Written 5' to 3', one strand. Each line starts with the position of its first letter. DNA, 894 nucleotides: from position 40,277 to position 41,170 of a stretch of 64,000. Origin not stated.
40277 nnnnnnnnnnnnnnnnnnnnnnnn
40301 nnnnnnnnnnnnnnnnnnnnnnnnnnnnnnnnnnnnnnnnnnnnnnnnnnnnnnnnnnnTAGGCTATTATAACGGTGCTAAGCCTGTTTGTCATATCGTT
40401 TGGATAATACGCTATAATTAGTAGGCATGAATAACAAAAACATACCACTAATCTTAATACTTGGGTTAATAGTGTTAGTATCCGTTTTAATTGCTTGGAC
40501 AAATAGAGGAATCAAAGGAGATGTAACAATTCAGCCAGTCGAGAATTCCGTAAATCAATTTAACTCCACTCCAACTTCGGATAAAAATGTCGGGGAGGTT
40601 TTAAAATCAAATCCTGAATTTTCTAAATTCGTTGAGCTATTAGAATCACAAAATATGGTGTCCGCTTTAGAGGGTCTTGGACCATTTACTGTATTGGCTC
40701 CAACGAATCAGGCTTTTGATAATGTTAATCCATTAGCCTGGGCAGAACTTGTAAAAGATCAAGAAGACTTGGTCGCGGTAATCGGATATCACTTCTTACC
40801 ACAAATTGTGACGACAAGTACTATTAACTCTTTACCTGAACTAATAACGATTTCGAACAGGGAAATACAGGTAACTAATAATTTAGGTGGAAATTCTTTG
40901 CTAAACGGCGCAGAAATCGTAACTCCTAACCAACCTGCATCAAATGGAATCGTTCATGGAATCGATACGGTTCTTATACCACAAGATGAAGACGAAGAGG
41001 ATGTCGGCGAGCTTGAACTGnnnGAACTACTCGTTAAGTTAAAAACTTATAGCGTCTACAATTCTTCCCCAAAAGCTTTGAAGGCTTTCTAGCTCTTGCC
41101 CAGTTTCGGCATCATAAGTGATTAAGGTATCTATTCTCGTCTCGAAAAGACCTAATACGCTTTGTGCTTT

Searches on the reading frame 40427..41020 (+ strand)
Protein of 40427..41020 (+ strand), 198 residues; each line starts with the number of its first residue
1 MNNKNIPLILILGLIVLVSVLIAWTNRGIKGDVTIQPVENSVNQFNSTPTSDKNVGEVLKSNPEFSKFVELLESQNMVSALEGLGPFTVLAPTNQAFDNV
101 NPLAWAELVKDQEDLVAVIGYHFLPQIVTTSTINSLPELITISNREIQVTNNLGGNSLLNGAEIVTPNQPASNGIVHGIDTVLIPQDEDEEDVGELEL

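Call 98: search_protein_families(library=pfam, proteins=[window:40427-41020:+], max_evalue=0.001)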
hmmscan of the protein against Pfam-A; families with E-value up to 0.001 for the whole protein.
window:40427-41020:+ (198 aa): 1 family
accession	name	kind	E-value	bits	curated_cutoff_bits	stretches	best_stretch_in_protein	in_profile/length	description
PF02469.27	Fasciclin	-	3e-28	98.9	22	1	63-185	1-123/123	Fasciclin domain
